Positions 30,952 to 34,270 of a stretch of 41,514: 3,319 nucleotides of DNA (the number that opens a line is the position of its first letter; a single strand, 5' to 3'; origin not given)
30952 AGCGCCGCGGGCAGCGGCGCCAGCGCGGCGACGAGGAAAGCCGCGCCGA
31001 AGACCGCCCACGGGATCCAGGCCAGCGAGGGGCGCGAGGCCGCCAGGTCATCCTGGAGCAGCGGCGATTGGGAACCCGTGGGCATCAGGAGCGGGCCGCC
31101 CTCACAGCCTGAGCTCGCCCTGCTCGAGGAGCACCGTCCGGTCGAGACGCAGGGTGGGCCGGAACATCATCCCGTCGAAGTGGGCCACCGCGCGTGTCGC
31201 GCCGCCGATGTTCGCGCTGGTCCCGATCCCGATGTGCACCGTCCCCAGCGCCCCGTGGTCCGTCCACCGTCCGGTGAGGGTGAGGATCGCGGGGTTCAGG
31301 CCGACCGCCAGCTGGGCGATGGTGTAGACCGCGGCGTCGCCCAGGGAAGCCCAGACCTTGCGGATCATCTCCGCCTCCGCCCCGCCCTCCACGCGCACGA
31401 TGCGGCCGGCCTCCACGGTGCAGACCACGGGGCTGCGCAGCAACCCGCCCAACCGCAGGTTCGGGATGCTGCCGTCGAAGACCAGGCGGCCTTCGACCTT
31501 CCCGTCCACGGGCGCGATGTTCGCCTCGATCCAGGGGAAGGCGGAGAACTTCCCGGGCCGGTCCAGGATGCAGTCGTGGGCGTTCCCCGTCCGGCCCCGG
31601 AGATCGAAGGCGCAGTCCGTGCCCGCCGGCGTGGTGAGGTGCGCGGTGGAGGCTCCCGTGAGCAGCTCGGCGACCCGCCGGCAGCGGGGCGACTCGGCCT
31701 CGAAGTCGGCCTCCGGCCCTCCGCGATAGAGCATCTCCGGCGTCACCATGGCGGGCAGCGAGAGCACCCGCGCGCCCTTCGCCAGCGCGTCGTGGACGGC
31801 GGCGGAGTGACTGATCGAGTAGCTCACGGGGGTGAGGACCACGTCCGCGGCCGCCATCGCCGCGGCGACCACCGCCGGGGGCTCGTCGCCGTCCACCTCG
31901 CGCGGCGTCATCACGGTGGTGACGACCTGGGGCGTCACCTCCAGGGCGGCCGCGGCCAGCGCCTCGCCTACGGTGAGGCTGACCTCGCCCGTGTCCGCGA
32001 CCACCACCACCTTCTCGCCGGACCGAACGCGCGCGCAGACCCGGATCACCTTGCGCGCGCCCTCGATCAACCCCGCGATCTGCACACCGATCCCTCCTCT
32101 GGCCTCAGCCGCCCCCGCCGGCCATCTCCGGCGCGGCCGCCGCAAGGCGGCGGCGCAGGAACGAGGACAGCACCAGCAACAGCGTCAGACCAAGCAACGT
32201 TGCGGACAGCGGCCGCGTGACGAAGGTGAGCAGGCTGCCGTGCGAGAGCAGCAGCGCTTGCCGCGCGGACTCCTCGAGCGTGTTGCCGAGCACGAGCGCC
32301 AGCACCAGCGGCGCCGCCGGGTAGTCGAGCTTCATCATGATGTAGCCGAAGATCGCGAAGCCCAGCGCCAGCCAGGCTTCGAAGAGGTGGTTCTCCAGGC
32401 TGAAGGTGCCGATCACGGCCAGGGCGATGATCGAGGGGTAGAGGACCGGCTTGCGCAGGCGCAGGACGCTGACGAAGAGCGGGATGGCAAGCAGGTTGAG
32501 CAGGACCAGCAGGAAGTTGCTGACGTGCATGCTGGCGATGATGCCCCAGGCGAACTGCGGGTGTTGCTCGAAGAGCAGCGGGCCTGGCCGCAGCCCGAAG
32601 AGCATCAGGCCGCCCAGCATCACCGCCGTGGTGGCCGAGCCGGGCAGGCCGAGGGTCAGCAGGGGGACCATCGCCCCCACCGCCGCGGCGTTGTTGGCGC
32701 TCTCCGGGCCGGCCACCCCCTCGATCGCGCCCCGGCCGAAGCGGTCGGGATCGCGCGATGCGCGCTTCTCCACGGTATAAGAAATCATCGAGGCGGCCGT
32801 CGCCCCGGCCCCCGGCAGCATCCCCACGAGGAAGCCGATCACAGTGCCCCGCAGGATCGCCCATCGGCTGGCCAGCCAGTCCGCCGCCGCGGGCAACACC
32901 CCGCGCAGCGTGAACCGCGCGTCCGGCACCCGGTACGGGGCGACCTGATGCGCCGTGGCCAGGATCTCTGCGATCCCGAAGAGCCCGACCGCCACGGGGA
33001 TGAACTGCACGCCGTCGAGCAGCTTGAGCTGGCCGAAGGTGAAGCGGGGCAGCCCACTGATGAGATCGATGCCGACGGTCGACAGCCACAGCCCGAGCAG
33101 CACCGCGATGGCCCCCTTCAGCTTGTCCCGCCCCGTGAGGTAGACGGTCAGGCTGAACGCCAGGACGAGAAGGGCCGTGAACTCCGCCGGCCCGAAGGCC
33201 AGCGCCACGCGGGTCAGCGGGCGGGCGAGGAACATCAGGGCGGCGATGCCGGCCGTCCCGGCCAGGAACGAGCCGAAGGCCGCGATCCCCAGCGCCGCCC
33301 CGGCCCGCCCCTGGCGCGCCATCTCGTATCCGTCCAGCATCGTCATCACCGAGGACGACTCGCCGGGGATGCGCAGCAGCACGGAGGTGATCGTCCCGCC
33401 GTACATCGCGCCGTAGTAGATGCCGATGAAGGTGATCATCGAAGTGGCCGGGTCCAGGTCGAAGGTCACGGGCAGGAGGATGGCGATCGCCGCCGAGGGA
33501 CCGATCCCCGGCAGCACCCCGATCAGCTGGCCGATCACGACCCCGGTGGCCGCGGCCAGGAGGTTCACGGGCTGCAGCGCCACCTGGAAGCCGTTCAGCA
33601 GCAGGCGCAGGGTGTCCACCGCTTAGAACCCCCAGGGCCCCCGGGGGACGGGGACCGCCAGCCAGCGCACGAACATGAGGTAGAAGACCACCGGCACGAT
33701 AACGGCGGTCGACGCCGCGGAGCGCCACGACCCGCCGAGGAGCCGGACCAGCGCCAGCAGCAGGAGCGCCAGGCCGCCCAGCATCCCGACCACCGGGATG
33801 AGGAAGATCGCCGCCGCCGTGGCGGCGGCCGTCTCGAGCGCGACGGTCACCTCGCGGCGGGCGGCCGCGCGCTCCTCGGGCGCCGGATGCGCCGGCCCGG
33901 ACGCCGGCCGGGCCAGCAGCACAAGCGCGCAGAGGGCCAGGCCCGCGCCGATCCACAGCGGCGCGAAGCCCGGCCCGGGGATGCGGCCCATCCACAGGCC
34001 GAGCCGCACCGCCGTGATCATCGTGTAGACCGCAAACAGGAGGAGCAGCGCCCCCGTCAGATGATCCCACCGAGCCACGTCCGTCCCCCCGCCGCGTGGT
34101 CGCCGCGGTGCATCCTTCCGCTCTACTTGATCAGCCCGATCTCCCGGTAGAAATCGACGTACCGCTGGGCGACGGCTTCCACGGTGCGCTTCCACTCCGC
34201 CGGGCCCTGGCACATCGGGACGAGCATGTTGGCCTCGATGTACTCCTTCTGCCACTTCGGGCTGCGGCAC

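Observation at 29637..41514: Twelve-gene co-directional array of three 'M29/NicX-like enzyme + carboxylate importer' modules headed by a GntR regulator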

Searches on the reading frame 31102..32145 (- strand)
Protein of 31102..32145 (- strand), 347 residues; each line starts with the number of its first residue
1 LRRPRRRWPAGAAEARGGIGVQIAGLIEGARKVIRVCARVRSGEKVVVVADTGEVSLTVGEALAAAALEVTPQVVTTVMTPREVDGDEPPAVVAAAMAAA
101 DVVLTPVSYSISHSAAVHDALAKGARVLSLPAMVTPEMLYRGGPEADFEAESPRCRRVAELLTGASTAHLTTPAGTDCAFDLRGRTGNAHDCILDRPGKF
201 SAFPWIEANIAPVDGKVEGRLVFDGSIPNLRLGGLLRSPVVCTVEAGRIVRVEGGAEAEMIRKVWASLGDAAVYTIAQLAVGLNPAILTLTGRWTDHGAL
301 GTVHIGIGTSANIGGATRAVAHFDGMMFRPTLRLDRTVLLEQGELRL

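Call 4: search_protein_families(library=pfam, proteins=[window:31102-32145:-], max_evalue=0.01)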
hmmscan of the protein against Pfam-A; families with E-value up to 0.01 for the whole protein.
window:31102-32145:- (347 aa): 1 family
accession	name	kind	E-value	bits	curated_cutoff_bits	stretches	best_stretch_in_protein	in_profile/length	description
PF02073.20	Peptidase_M29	-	0.0024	17.2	27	0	105-264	140-302/406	Thermophilic metalloprotease (M29)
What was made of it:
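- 31102..32085 (-): M29L-1: M29/NicX-fold protein, 327 aa from GTG 32085 (the ORF is open to 32145). It is a variant with Gln in place of the second (bridging-type) Glu ligand: H-E-Q-H-H-D. PF02073 only 17 bits (call 4).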

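Call 7: search_protein_families(library=ncbifam, proteins=[window:31102-32145:-], max_evalue=0.01)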
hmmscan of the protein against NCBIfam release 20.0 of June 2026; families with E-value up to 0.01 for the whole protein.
window:31102-32145:- (347 aa): 0 families

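Call 65: find_homologous_proteins(query=window:31102-32085:-, max_evalue=1e-20)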
Query window:31102-32085:- (327 aa): 427 proteins with E <= 1e-20 among 8000 candidates; the best 120 are listed.
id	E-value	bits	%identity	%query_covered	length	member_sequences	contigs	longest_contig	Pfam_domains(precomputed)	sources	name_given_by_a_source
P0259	1.3e-207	706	100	100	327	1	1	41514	PF26233.1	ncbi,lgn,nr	ncbi:MAG TPA: hypothetical protein VNN19_07420 [bacterium]|nr:hypothetical protein [bacterium]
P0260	6.6e-185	632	88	100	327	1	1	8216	PF26233.1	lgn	-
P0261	5.2e-182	622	87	100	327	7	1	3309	PF26233.1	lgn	-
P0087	3.0e-180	616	86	100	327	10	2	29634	PF26233.1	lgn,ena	-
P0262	1.7e-176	604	83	100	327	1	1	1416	PF26233.1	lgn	-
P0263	9.5e-176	602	85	100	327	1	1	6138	PF26233.1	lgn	-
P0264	2.4e-175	600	85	100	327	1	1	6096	PF26233.1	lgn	-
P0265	3.6e-175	600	84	100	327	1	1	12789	PF26233.1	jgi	jgi:leucyl aminopeptidase (aminopeptidase T)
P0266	4.8e-175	599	84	100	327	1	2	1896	PF02073.21,PF26233.1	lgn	-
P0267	8.6e-175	599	83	100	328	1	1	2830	PF26233.1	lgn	-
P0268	2.1e-174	597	84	100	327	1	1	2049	PF26233.1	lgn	-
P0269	3.3e-174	597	83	100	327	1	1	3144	PF26233.1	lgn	-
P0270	1.1e-173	595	84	100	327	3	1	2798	PF26233.1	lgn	-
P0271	7.9e-173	592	83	99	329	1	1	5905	PF26233.1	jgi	-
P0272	4.2e-172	590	83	100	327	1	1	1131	PF26233.1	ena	-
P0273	5.7e-172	589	84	100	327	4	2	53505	PF26233.1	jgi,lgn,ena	-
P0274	9.0e-172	589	83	100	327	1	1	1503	PF02073.21,PF26233.1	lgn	-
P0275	3.0e-171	587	82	100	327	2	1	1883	PF26233.1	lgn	-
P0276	8.3e-171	585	83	100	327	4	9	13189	PF26233.1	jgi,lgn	jgi:leucyl aminopeptidase (aminopeptidase T)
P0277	3.6e-170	583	83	100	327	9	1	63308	PF26233.1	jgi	jgi:2,5-dihydroxypyridine 5,6-dioxygenase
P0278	2.0e-167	574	79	100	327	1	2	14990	PF26233.1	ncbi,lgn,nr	ncbi:MAG: hypothetical protein QN130_14390 [Armatimonadota bacterium]|nr:hypothetical protein [Armat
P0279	8.2e-162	556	77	100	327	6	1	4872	PF26233.1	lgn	-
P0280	5.5e-150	517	76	100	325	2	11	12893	PF26233.1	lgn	-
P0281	6.8e-150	517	76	100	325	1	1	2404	PF26233.1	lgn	-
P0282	2.2e-148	512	76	100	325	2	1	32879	PF26233.1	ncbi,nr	ncbi:MAG: hypothetical protein QN120_08065 [Armatimonadota bacterium]|nr:hypothetical protein [Armat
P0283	3.7e-148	511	74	100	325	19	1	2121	PF26233.1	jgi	-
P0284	8.9e-148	510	74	100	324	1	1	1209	PF26233.1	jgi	jgi:2,5-dihydroxypyridine 5,6-dioxygenase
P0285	9.7e-148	510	75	100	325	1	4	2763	PF26233.1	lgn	-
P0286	1.2e-147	509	75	100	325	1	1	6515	PF26233.1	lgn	-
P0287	3.5e-147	508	74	100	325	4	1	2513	PF26233.1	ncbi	-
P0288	8.0e-147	507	74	100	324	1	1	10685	PF26233.1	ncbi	-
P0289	1.6e-146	506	76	98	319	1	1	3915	PF26233.1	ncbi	-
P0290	1.8e-145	502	73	100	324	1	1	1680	PF26233.1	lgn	-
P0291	2.4e-145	502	73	100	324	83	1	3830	PF26233.1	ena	-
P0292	3.7e-145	501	74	100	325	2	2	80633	PF26233.1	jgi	-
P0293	4.0e-145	501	72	100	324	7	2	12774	PF26233.1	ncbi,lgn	ncbi:MAG: aminopeptidase [Candidatus Methylomirabilota bacterium]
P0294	4.5e-145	501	73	100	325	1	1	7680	PF26233.1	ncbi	-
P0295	8.6e-145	500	73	100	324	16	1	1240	PF26233.1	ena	-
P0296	9.6e-145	500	72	100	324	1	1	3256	PF26233.1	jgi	-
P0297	9.8e-145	500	72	100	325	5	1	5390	PF26233.1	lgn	-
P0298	1.1e-144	500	73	100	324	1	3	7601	PF26233.1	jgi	jgi:2,5-dihydroxypyridine 5,6-dioxygenase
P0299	1.2e-144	500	73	100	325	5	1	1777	PF26233.1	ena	-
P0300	1.5e-144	499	73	100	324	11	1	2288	PF26233.1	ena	-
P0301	1.5e-144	499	72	100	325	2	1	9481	PF26233.1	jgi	jgi:2,5-dihydroxypyridine 5,6-dioxygenase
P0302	2.1e-144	499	73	100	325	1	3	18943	PF26233.1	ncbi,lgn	-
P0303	2.5e-144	499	71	100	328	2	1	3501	PF26233.1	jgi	jgi:leucyl aminopeptidase (aminopeptidase T)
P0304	3.8e-144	498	74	100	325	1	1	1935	PF26233.1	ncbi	-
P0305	4.0e-144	498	73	100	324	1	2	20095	PF26233.1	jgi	jgi:2,5-dihydroxypyridine 5,6-dioxygenase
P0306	4.1e-144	498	73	100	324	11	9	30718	PF26233.1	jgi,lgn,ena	jgi:leucyl aminopeptidase (aminopeptidase T)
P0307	4.1e-144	498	73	100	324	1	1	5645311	PF26233.1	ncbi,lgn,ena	-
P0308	1.2e-143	496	74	100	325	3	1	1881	PF26233.1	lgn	-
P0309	1.4e-143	496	73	99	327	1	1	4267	PF26233.1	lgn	-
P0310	1.5e-143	496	72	100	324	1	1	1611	PF02073.21,PF26233.1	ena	-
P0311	4.8e-143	494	72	100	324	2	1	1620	PF26233.1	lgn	-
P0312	5.5e-143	494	71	100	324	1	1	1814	PF26233.1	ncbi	-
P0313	5.8e-143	494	73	100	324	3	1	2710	PF26233.1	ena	-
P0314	6.0e-143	494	72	100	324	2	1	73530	PF26233.1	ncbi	-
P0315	6.7e-143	494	71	100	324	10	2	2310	PF26233.1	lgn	-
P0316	6.9e-143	494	70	100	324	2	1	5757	PF02073.21,PF26233.1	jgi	jgi:leucyl aminopeptidase (aminopeptidase T)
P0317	8.1e-143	494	74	100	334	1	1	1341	PF26233.1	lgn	-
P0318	8.2e-143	494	71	100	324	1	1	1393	PF26233.1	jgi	-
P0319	8.9e-143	493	73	100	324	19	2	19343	PF26233.1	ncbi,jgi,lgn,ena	-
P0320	9.0e-143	493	71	100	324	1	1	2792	PF26233.1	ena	-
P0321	9.6e-143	493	72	100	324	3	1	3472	PF26233.1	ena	-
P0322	1.5e-142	493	72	100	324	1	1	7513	PF26233.1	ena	-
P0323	1.7e-142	493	71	100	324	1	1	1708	PF26233.1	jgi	-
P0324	2.1e-142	492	70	100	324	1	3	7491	PF02073.21,PF26233.1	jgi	jgi:leucyl aminopeptidase (aminopeptidase T)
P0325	2.3e-142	492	72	100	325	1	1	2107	PF26233.1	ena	-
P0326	2.7e-142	492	70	100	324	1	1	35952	PF02073.21,PF26233.1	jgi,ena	jgi:leucyl aminopeptidase (aminopeptidase T)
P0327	3.0e-142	492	72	100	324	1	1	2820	PF02073.21,PF26233.1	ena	-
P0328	3.1e-142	492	71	100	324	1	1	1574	PF26233.1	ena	-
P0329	3.1e-142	492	71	100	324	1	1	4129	PF26233.1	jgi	-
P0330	3.5e-142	491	71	100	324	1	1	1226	PF26233.1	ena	-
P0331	5.1e-142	491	73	100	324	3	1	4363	PF26233.1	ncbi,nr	ncbi:MAG: hypothetical protein HYY88_08710 [candidate division NC10 bacterium]|nr:hypothetical prote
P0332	5.2e-142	491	72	100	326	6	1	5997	PF26233.1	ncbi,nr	ncbi:MAG: hypothetical protein K6W08_12355 [Firmicutes bacterium]|nr:hypothetical protein [Bacillota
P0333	6.8e-142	491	69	100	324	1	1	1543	PF02073.21,PF26233.1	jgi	jgi:leucyl aminopeptidase (aminopeptidase T)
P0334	7.4e-142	490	71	100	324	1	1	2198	PF26233.1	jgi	-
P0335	9.0e-142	490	72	100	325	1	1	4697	PF26233.1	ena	-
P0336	9.1e-142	490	71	100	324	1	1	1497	PF26233.1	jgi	jgi:leucyl aminopeptidase (aminopeptidase T)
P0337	9.8e-142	490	71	100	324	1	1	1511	PF26233.1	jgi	jgi:2,5-dihydroxypyridine 5,6-dioxygenase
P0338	1.5e-141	489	71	100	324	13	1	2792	PF26233.1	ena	-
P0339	3.3e-141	488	70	100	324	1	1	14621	PF02073.21,PF26233.1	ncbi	-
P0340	4.6e-141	488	73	100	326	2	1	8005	PF26233.1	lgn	-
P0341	1.1e-140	487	71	100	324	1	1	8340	PF26233.1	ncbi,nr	ncbi:MAG: hypothetical protein HY713_01860 [candidate division NC10 bacterium]|nr:hypothetical prote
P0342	1.4e-140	486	69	100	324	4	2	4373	PF26233.1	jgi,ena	-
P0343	1.4e-140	486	72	100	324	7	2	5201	PF26233.1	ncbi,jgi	-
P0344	2.0e-140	486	71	100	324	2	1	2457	PF26233.1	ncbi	-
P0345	2.5e-140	485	71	100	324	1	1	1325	PF26233.1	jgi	jgi:2,5-dihydroxypyridine 5,6-dioxygenase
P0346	3.2e-140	485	71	100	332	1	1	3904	PF26233.1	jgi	jgi:leucyl aminopeptidase (aminopeptidase T)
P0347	4.0e-140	485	72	100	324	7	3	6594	PF26233.1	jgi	jgi:leucyl aminopeptidase (aminopeptidase T)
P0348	4.6e-140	485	70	100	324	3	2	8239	PF02073.21,PF26233.1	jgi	jgi:leucyl aminopeptidase (aminopeptidase T)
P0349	5.1e-140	484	70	100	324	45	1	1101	PF02073.21,PF26233.1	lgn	-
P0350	5.4e-140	484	71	100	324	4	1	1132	PF26233.1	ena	-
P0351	5.6e-140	484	71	100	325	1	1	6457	PF26233.1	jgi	jgi:leucyl aminopeptidase (aminopeptidase T)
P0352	6.0e-140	484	72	100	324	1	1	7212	PF26233.1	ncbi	-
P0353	6.4e-140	484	70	100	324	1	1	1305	PF26233.1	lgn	-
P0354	1.2e-139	483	70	100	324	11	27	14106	PF26233.1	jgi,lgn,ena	jgi:leucyl aminopeptidase (aminopeptidase T)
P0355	2.5e-139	482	71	100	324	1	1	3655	PF26233.1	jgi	jgi:2,5-dihydroxypyridine 5,6-dioxygenase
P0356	3.8e-139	481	70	100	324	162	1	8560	PF26233.1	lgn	-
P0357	3.9e-139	481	71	100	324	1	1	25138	PF26233.1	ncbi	-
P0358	5.7e-139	481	71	99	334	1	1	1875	PF26233.1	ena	-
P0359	2.6e-138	479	70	100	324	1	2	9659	PF26233.1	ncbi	-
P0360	6.6e-138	477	70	100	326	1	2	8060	PF26233.1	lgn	-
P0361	6.7e-138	477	71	100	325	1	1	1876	PF26233.1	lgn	-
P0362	7.5e-138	477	70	99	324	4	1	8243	PF02073.21,PF26233.1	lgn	-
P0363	7.8e-138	477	71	100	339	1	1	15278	PF26233.1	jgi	jgi:2,5-dihydroxypyridine 5,6-dioxygenase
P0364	9.2e-138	477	68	100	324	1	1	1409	PF26233.1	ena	-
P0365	3.7e-137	475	76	85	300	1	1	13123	PF26233.1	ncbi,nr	ncbi:MAG: hypothetical protein HY660_09605 [Armatimonadetes bacterium]|nr:hypothetical protein [Arma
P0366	7.3e-137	474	71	99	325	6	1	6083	PF26233.1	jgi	-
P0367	4.2e-136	471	71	98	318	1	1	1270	PF26233.1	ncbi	-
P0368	5.7e-136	471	70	100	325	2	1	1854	PF26233.1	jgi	jgi:leucyl aminopeptidase (aminopeptidase T)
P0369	1.2e-135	470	70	96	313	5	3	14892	PF26233.1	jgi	jgi:leucyl aminopeptidase (aminopeptidase T)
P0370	1.2e-134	467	66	100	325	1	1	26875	PF26233.1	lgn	-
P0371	6.3e-133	461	75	85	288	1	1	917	PF26233.1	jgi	-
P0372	6.4e-131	454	65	100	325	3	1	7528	PF02073.21,PF26233.1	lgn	-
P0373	2.9e-127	442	72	85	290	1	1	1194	PF26233.1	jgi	jgi:leucyl aminopeptidase (aminopeptidase T)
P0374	3.0e-126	439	77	82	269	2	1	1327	PF26233.1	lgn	-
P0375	4.2e-124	432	72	88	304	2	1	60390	PF26233.1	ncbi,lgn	-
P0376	1.3e-120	421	73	82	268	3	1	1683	PF26233.1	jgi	jgi:2,5-dihydroxypyridine 5,6-dioxygenase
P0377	3.4e-119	416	72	82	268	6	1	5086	PF26233.1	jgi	jgi:leucyl aminopeptidase (aminopeptidase T)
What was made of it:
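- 31102..32085 (-): Precomputed PF26233 only (call 65). The clade is at least 70% identical across NC10, Bacillota and Armatimonadota MAGs (call 65).
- The M29L-1 clade is at least 70% identical across phyla, which indicates strong constraint (call 65).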

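Call 66: find_encoding_contigs(protein=P0307, flank=9000, max_places=1)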
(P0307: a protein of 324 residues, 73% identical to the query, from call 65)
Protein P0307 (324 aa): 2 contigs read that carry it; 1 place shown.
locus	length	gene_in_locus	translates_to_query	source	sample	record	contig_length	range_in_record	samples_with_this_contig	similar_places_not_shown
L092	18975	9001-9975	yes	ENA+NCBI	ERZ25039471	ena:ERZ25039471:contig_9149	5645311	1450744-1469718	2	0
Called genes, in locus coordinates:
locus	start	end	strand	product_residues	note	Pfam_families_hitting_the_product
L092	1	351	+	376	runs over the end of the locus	PF23500:DUF7133, PF22807:TrAA12, PF07995:GSDH, PF22807:TrAA12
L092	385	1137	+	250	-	PF00072:Response_reg, PF00486:Trans_reg_C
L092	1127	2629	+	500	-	PF00672:HAMP, PF00512:HisKA, PF02518:HATPase_c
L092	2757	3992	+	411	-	PF01053:Cys_Met_Meta_PP, PF00155:Aminotran_1_2, PF01041:DegT_DnrJ_EryC1 (faint)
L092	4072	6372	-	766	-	PF22085:NorB_cytochrome_c-like, PF00115:COX1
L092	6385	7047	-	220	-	PF04405:ScdA_N, PF01814:Hemerythrin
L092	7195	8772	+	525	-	PF13185:GAF_2 (weak), PF02954:HTH_8 (faint), PF00158:Sigma54_activat, PF14532:Sigma54_activ_2, PF07728:AAA_5, PF25601:AAA_lid_14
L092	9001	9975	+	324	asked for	PF26233:NicX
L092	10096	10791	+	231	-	PF02678:Pirin, PF07883:Cupin_2 (weak), PF17954:Pirin_C_2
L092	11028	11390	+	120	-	PF06339:Ectoine_synth (weak), PF02311:AraC_binding, PF07883:Cupin_2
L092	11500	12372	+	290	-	PF00294:PfkB (weak)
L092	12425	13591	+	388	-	PF01546:Peptidase_M20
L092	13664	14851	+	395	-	PF01411:tRNA-synt_2c (weak), PF07973:tRNA_SAD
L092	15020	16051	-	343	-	PF00962:A_deaminase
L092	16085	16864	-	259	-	-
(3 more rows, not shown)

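Call 67: find_encoding_contigs(protein=P0314, flank=9000, max_places=1)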
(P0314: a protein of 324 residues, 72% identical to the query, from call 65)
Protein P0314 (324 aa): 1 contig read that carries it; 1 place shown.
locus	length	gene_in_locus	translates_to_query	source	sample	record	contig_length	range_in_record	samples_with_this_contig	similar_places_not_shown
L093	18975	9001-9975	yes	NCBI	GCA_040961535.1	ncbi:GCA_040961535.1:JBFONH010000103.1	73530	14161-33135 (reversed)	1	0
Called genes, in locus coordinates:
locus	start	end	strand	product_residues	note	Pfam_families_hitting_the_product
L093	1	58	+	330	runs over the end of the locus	PF03401:TctC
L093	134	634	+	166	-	PF07331:TctB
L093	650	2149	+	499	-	PF01970:TctA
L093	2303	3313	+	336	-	PF04166:PdxA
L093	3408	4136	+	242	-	PF00392:GntR, PF07729:FCD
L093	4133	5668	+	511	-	PF03972:MmgE_PrpD_N, PF19305:MmgE_PrpD_C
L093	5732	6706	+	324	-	PF03401:TctC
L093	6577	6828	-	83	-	-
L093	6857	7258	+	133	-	PF07331:TctB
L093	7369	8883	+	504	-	PF01970:TctA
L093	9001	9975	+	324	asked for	PF26233:NicX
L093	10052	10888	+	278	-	PF00037:Fer4 (weak), PF12837:Fer4_6 (weak), PF12838:Fer4_7, PF13237:Fer4_10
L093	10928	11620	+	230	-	-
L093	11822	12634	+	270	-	PF00037:Fer4 (weak), PF12837:Fer4_6 (faint), PF12838:Fer4_7 (weak), PF13237:Fer4_10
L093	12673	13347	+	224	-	-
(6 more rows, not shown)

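Call 68: find_encoding_contigs(protein=P0292, flank=9000, max_places=1)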
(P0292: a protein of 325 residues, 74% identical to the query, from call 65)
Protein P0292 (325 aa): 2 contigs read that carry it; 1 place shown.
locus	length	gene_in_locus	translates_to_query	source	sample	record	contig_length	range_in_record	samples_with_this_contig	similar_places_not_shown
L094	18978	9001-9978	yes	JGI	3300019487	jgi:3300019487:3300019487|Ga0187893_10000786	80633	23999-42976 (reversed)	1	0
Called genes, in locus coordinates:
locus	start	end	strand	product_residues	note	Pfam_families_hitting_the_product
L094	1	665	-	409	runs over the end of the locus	-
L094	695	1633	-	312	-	PF00092:VWA, PF13519:VWA_2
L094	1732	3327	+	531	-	PF00881:Nitroreductase (weak)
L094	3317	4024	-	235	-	PF01904:DUF72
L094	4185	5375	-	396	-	PF01244:Peptidase_M19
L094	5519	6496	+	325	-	PF03401:TctC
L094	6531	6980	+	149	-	PF07331:TctB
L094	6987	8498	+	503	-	PF01970:TctA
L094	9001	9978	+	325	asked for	PF26233:NicX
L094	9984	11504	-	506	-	PF00083:Sugar_tr, PF07690:MFS_1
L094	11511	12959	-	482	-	PF07992:Pyr_redox_2, PF13738:Pyr_redox_3, PF00070:Pyr_redox, PF02852:Pyr_redox_dim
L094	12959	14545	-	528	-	PF00501:AMP-binding, PF13193:AMP-binding_C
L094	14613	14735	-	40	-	-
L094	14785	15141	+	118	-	PF01329:Pterin_4a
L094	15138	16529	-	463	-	PF01979:Amidohydro_1, PF07969:Amidohydro_3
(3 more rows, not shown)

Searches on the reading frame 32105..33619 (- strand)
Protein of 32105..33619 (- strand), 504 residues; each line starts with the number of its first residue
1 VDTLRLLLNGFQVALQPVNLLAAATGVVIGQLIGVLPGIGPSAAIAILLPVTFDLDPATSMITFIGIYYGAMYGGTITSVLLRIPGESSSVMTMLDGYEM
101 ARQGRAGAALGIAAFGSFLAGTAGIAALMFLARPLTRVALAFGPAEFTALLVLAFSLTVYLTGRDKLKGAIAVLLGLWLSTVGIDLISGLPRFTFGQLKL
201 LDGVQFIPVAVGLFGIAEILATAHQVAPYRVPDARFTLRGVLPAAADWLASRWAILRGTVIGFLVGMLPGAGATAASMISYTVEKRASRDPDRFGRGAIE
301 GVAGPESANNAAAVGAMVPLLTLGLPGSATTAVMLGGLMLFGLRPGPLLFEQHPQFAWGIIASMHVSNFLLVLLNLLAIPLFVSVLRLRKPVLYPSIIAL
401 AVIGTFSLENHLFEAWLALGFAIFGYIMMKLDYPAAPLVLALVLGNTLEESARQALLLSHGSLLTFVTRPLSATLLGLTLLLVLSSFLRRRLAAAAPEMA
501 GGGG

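Call 4: search_protein_families(library=pfam, proteins=[window:32105-33619:-], max_evalue=0.01)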
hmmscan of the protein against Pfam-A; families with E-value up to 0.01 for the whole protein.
window:32105-33619:- (504 aa): 1 family
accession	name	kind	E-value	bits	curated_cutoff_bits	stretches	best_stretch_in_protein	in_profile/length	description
PF01970.21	TctA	-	4.6e-155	516.8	28.9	1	20-440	1-423/423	Tripartite tricarboxylate transporter TctA family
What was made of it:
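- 32105..33619 (-): TctA_a: large TTT membrane subunit, 504 aa. PF01970 516.8 bits (call 4).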

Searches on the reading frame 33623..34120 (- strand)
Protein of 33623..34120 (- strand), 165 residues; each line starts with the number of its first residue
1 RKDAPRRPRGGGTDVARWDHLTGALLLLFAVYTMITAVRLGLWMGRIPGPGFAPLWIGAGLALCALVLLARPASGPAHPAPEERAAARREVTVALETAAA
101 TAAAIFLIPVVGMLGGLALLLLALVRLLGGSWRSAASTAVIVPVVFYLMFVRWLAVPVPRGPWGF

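Call 4: search_protein_families(library=pfam, proteins=[window:33623-34120:-], max_evalue=0.01)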
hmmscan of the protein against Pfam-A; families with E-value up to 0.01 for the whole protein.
window:33623-34120:- (165 aa): 2 families
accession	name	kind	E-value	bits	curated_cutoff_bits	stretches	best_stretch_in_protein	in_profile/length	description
PF07331.16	TctB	-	1.3e-16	61.5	29.1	1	22-159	3-137/137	Tripartite tricarboxylate transporter TctB family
PF10642.14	Tom5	-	0.00035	21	26.1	1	75-111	4-40/46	Mitochondrial import receptor subunit or translocase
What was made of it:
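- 33623..34078 (-): TctB_a: small TTT membrane subunit, 151 aa from GTG 34078. PF07331 61.5 bits (call 4).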
